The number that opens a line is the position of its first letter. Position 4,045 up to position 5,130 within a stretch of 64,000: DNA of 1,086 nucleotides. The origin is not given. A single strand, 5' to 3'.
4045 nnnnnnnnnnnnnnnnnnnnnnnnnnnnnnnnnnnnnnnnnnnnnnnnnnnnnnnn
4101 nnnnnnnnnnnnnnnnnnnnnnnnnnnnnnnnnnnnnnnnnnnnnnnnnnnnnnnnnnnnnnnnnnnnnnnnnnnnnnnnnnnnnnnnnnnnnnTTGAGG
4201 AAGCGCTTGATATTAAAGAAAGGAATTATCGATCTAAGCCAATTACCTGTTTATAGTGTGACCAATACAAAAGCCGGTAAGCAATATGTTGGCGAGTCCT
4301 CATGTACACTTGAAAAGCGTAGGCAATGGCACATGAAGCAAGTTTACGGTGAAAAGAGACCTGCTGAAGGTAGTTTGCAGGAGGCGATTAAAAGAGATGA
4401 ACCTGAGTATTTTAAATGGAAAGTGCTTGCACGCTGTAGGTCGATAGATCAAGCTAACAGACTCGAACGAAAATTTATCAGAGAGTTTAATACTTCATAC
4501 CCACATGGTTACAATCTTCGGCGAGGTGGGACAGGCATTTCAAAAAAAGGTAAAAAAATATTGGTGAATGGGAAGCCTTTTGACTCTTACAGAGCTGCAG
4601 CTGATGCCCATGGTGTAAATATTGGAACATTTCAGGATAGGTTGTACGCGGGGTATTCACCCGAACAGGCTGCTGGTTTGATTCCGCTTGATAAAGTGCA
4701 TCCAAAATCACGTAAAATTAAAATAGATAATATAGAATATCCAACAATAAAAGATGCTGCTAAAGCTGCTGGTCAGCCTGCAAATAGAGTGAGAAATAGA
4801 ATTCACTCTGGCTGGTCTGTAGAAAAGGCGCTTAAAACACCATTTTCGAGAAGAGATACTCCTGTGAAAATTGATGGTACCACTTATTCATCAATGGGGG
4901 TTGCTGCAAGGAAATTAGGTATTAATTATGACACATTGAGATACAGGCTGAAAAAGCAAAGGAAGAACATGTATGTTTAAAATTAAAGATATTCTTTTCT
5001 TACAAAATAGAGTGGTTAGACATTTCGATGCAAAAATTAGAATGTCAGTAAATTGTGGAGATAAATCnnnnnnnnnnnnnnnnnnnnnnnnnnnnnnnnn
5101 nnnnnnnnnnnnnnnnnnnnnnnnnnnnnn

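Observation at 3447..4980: NUMOD-repeat ORF and GIY-YIG ORF overlap out of frame: a frameshifted single homing endonuclease, or a repeat-only DNA-binding paralogue next to it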

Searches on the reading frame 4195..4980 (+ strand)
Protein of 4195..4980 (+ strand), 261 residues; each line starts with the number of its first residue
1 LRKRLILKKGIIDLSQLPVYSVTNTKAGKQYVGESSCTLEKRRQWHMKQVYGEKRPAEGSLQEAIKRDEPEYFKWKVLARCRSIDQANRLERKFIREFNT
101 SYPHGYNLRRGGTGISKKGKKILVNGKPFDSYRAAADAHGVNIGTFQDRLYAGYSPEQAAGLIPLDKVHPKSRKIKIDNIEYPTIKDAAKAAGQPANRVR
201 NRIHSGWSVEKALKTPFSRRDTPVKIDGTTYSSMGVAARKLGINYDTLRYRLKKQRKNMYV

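Call 3: search_protein_families(library=pfam, proteins=[window:4195-4980:+], max_evalue=1)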
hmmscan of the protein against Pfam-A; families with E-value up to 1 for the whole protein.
window:4195-4980:+ (261 aa): 14 families
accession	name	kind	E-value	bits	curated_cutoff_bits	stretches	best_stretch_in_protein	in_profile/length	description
PF20987.3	I-TevI_DNA-bd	-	1.9e-06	28.1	27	1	224-254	14-44/51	Intron-encoded endonuclease 1, DNA-binding domain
PF07453.19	NUMOD1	-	3.5e-06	27.5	22.8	1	229-250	14-35/37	NUMOD1 domain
PF02954.25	HTH_8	-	0.00013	22.1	22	1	237-254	24-41/42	Bacterial regulatory protein, Fis family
PF13556.12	HTH_30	-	0.00037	20.6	27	1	233-254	14-35/59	PucR C-terminal helix-turn-helix domain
PF01541.30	GIY-YIG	-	0.00045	20.9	22.6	1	19-100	4-74/78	GIY-YIG catalytic domain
PF13518.12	HTH_28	-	0.0012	19.3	25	1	228-255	12-35/52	Helix-turn-helix domain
PF05225.22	HTH_psq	-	0.0012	19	20.4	1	237-254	22-39/45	helix-turn-helix, Psq domain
PF19835.5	SegE_GIY-YIG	-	0.0071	17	25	1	19-93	20-99/123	Putative endonuclease segE, GIY-YIG domain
PF00376.29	MerR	-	0.012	15.9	28.2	1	233-250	1-18/38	MerR family regulatory protein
PF10733.14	DUF2525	-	0.028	15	27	0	120-146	27-53/60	Protein of unknown function (DUF2525)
PF12121.13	DD_K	-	0.061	13.8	20.9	1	184-194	5-15/22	Dermaseptin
PF13384.12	HTH_23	-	0.073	13.4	24.6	0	131-154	19-41/50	Homeodomain-like domain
PF08281.18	Sigma70_r4_2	-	0.17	12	25.7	0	237-258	32-53/54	Sigma-70, region 4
PF09862.15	DUF2089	-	0.23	11.6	33.4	0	238-254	23-39/47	Domain of unknown function (DUF2089)-HTH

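Call 8: find_homologous_proteins(query=window:4195-4977:+)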
Query window:4195-4977:+: 518 candidates shared short words with the query, none scored E <= 0.001.
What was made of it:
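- Tried and rejected: Word-indexed homologue search with ORF2 found nothing (call 8).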

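Call 20: search_protein_representatives(protein=window:4195-4977:+)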
Query: 261 residues. Proteins with E-value up to 0.001 (for the whole library): 8484; up to 1e-10: 810; up to 1e-30: 103. The best 150 are listed.
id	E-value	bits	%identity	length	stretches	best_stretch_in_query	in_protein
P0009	6.6e-74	265.1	34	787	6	19-254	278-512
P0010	1.6e-69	250.7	39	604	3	19-252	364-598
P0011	2.6e-68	246.8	37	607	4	19-255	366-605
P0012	4.5e-63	229.6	37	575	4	19-164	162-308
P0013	5.6e-61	222.8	37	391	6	122-254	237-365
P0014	1.1e-59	218.6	42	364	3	19-223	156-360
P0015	2.3e-59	217.5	37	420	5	116-216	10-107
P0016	2.6e-58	214.0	37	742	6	19-220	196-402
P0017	3.3e-58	213.7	34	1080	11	121-214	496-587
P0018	4.7e-53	196.8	33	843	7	116-252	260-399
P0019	1.6e-51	191.8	34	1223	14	119-218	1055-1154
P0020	3.2e-51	190.8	34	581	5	19-254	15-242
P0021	4.4e-51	190.4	42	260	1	19-254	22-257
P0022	6.1e-50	186.6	34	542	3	19-221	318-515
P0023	6.4e-49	183.3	36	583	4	19-252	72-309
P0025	2.5e-48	181.3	34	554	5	19-255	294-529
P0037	2.1e-40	155.4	36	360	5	131-253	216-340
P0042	1.8e-39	152.3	31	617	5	121-253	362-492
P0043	2.3e-39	152.0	31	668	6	172-252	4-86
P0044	3.6e-39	151.3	36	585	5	120-254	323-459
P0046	4.2e-39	151.1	29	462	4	119-254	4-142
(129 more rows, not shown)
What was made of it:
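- Tried and rejected: The full HMMER scan then found 8,484 relatives (call 20).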

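Call 22: list_cluster_members(proteins=[P0009, P0010, P0011, P0012, P0013, P0014, P0016, P0021, P0022, P0025])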
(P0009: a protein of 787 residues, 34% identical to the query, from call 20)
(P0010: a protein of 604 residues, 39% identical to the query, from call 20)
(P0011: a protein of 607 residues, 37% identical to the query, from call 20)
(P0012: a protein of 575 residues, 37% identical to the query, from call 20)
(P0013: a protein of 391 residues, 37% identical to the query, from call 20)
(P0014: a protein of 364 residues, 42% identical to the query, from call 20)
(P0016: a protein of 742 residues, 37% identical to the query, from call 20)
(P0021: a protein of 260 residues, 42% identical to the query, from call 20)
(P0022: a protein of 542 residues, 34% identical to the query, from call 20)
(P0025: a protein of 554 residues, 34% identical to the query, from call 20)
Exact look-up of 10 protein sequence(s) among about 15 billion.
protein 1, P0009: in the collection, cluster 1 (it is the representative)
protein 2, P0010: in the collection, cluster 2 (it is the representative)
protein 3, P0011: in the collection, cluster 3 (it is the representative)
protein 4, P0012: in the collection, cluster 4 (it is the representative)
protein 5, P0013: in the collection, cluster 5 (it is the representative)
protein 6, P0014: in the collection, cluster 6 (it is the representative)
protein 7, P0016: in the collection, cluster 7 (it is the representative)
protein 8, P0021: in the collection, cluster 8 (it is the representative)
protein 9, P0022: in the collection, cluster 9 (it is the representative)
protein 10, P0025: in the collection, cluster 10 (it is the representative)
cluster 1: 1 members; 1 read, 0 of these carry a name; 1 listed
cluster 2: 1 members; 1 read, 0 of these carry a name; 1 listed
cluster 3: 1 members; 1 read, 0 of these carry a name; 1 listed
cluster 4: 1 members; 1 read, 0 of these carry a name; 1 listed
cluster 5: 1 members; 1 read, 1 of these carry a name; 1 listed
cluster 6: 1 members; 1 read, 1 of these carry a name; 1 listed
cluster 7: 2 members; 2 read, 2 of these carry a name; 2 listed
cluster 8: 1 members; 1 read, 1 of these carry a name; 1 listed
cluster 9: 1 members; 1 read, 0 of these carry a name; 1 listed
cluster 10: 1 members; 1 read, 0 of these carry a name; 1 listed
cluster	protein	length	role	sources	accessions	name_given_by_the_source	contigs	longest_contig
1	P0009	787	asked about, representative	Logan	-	-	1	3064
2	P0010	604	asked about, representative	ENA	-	-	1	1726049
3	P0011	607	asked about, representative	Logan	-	-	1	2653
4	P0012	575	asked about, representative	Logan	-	-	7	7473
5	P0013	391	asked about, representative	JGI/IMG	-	hypothetical protein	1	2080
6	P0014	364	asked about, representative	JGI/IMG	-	hypothetical protein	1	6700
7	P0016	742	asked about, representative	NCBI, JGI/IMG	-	DNA-directed RNA polymerase specialized sigma24 family protein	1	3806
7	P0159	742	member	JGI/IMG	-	DNA-directed RNA polymerase specialized sigma24 family protein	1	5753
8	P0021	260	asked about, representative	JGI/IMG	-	hypothetical protein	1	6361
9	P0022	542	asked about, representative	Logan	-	-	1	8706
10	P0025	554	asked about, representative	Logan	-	-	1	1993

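Call 23: search_protein_families(library=pfam, proteins=[P0003, P0010, P0011], max_evalue=0.01)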
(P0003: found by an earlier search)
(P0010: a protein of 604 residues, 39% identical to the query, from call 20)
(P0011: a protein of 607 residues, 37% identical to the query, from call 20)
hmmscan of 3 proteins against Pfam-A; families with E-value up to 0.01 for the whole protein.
P0003 (568 aa): 15 families
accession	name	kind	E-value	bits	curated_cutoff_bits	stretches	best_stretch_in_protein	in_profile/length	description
PF20987.3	I-TevI_DNA-bd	-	8.3e-15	54.8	27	1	60-92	12-44/51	Intron-encoded endonuclease 1, DNA-binding domain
PF07453.19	NUMOD1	-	6e-13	49.1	22.8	0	536-557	14-35/37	NUMOD1 domain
PF13518.12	HTH_28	-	3.9e-07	30.5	25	0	535-562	12-35/52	Helix-turn-helix domain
PF22083.2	I-HmuI_NUMOD-like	-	8.9e-07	28.8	27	0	170-190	10-30/46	DNA endonuclease I-HmuI-like, NUMOD-like domain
PF13542.12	HTH_Tnp_ISL3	-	3e-06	27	27.4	0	71-91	28-48/51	Helix-turn-helix domain of transposase family ISL3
PF02954.25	HTH_8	-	4e-06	26.9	22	1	544-561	24-41/42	Bacterial regulatory protein, Fis family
PF08281.18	Sigma70_r4_2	-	1.8e-05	24.7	25.7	0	71-91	28-48/54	Sigma-70, region 4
PF00376.29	MerR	-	0.0001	22.5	28.2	0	540-557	1-18/38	MerR family regulatory protein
PF05225.22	HTH_psq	-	0.0001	22.4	20.4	0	71-93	18-40/45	helix-turn-helix, Psq domain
PF00126.33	HTH_1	-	0.00012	22.4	26.6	0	119-140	12-33/60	Bacterial regulatory helix-turn-helix protein, lysR family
PF10733.14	DUF2525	-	0.00017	22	27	0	427-453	27-53/60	Protein of unknown function (DUF2525)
PF13556.12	HTH_30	-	0.0002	21.5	27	0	541-561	15-35/59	PucR C-terminal helix-turn-helix domain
PF01541.30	GIY-YIG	-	0.00046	20.9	22.6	1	323-407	1-74/78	GIY-YIG catalytic domain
PF12728.13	HTH_17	-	0.0039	17.9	27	0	71-93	3-25/51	Helix-turn-helix domain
PF13384.12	HTH_23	-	0.0041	17.3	24.6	0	71-94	19-41/50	Homeodomain-like domain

P0010 (604 aa): 18 families
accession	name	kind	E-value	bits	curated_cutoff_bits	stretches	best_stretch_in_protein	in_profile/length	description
PF12728.13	HTH_17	-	2.2e-14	53.9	27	0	580-604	4-27/51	Helix-turn-helix domain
PF13542.12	HTH_Tnp_ISL3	-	5.5e-14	51.8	27.4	0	579-597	28-46/51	Helix-turn-helix domain of transposase family ISL3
PF22083.2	I-HmuI_NUMOD-like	-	1.2e-11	44.4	27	0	575-591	10-26/46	DNA endonuclease I-HmuI-like, NUMOD-like domain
PF07453.19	NUMOD1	-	9.8e-11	42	22.8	0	109-130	14-35/37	NUMOD1 domain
PF13556.12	HTH_30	-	1.7e-10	41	27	1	577-598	12-33/59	PucR C-terminal helix-turn-helix domain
PF13518.12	HTH_28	-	8.4e-09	35.8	25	0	113-134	14-35/52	Helix-turn-helix domain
PF13384.12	HTH_23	-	2.6e-08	33.9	24.6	0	113-134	19-40/50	Homeodomain-like domain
PF05225.22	HTH_psq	-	6.9e-08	32.5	20.4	1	113-138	18-43/45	helix-turn-helix, Psq domain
PF08281.18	Sigma70_r4_2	-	1.9e-07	31.1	25.7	0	113-135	28-50/54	Sigma-70, region 4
PF00126.33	HTH_1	-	6.6e-07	29.6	26.6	0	578-598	14-34/60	Bacterial regulatory helix-turn-helix protein, lysR family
PF02954.25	HTH_8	-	9.1e-07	28.9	22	0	578-598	19-39/42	Bacterial regulatory protein, Fis family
PF01541.30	GIY-YIG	-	1.4e-06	29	22.6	1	361-436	1-65/78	GIY-YIG catalytic domain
PF20987.3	I-TevI_DNA-bd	-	6e-06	26.5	27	0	150-185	9-44/51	Intron-encoded endonuclease 1, DNA-binding domain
PF18024.7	HTH_50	-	9e-06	25.7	27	0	110-134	22-46/50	Helix-turn-helix domain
PF10733.14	DUF2525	-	1.4e-05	25.5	27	0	152-175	26-49/60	Protein of unknown function (DUF2525)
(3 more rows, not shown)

P0011 (607 aa): 25 families
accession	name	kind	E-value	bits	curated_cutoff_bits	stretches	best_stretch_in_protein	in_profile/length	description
PF20987.3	I-TevI_DNA-bd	-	4.4e-26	91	27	1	310-344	13-47/51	Intron-encoded endonuclease 1, DNA-binding domain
PF13542.12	HTH_Tnp_ISL3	-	3.9e-12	45.9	27.4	0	46-77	17-48/51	Helix-turn-helix domain of transposase family ISL3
PF01541.30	GIY-YIG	-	1.2e-11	45.2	22.6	1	364-448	2-74/78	GIY-YIG catalytic domain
PF12728.13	HTH_17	-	1.5e-09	38.4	27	0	586-607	6-27/51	Helix-turn-helix domain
PF07453.19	NUMOD1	-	1.5e-09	38.2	22.8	0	155-170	13-28/37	NUMOD1 domain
PF05225.22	HTH_psq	-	2.2e-09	37.3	20.4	0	159-185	17-43/45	helix-turn-helix, Psq domain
PF13518.12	HTH_28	-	6.9e-08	32.9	25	0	320-340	14-34/52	Helix-turn-helix domain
PF08281.18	Sigma70_r4_2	-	8.8e-08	32.1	25.7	0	160-183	28-51/54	Sigma-70, region 4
PF13384.12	HTH_23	-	8.9e-07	29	24.6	0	584-603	20-38/50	Homeodomain-like domain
PF22083.2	I-HmuI_NUMOD-like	-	2e-06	27.7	27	0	580-598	11-29/46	DNA endonuclease I-HmuI-like, NUMOD-like domain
PF02954.25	HTH_8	-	1.7e-05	24.9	22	0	161-181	21-41/42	Bacterial regulatory protein, Fis family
PF00126.33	HTH_1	-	2.1e-05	24.8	26.6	0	582-603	14-35/60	Bacterial regulatory helix-turn-helix protein, lysR family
PF18024.7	HTH_50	-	6.4e-05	23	27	0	581-602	23-44/50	Helix-turn-helix domain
PF13412.12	HTH_24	-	6.7e-05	22.8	21.9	0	584-604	20-40/48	Winged helix-turn-helix DNA-binding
PF13551.12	HTH_29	-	8.2e-05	23.1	28.1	0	583-599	14-30/64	Winged helix-turn helix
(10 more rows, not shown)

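Call 24: search_protein_families(library=ncbifam, proteins=[P0003], max_evalue=0.01)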
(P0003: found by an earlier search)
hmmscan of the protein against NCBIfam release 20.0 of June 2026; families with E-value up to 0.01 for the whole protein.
P0003 (568 aa): 1 family
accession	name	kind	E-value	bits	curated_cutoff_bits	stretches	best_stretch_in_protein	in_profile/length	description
TIGR01453.1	grpIintron_endo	subfamily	1.5e-18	67.6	56.05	1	326-567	4-211/215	group I intron endonuclease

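Call 25: find_encoding_contigs(protein=P0010, flank=6000, max_places=3)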
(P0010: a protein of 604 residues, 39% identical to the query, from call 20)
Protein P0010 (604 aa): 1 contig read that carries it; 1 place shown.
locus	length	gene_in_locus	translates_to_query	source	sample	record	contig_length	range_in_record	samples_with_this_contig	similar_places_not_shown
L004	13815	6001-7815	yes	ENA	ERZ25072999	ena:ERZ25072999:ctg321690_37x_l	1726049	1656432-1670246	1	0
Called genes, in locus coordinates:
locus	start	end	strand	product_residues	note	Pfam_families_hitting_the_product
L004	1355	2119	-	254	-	-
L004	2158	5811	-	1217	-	PF00270:DEAD (faint)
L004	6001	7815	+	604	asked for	PF00126:HTH_1 (faint), PF02954:HTH_8 (faint), PF05225:HTH_psq (faint), PF07453:NUMOD1 (faint), PF08281:Sigma70_r4_2 (faint), PF12728:HTH_17 (faint), PF13384:HTH_23 (faint), PF01541:GIY-YIG (weak), +6 more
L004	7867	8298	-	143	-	-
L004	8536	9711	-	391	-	PF13676:TIR_2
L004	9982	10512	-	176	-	-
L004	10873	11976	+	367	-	PF13356:Arm-DNA-bind_3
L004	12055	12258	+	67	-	PF05930:Phage_AlpA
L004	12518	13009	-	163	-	PF06970:RepA_N (faint), PF13730:HTH_36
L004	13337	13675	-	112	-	PF13591:MerR_2 (weak), PF13411:MerR_1 (weak)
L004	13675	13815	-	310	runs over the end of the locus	PF00226:DnaJ, PF01556:DnaJ_C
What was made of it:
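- Closest known: Uncharacterised metagenomic relatives P0010. Same: P0010 lies in a chromosomal island with an integrase, AlpA and a TIR protein (call 25).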

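Call 26: find_encoding_contigs(protein=P0014, flank=6000, max_places=3)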
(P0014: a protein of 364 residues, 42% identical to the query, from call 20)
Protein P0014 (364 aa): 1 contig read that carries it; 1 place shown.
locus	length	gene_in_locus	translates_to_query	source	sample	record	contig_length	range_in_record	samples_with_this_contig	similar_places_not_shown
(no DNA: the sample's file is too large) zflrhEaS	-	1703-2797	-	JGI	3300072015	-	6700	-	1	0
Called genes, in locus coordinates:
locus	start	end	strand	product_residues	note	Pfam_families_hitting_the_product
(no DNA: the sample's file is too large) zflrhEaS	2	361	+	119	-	?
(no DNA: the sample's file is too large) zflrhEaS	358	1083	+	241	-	-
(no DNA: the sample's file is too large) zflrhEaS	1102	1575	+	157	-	-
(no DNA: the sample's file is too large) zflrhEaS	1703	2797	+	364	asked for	PF20987:I-TevI_DNA-bd (faint), PF01541:GIY-YIG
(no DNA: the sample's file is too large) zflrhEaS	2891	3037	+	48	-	-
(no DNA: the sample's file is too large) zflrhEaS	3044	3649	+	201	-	-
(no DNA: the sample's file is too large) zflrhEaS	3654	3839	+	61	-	-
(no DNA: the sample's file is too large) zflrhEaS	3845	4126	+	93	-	-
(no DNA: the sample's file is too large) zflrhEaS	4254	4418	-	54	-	-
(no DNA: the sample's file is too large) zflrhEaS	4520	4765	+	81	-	PF18741:MTES_1575, PF04480:DUF559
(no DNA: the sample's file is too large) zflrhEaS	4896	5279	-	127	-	-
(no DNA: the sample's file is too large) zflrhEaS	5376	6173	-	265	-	-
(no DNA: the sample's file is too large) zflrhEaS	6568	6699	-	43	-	?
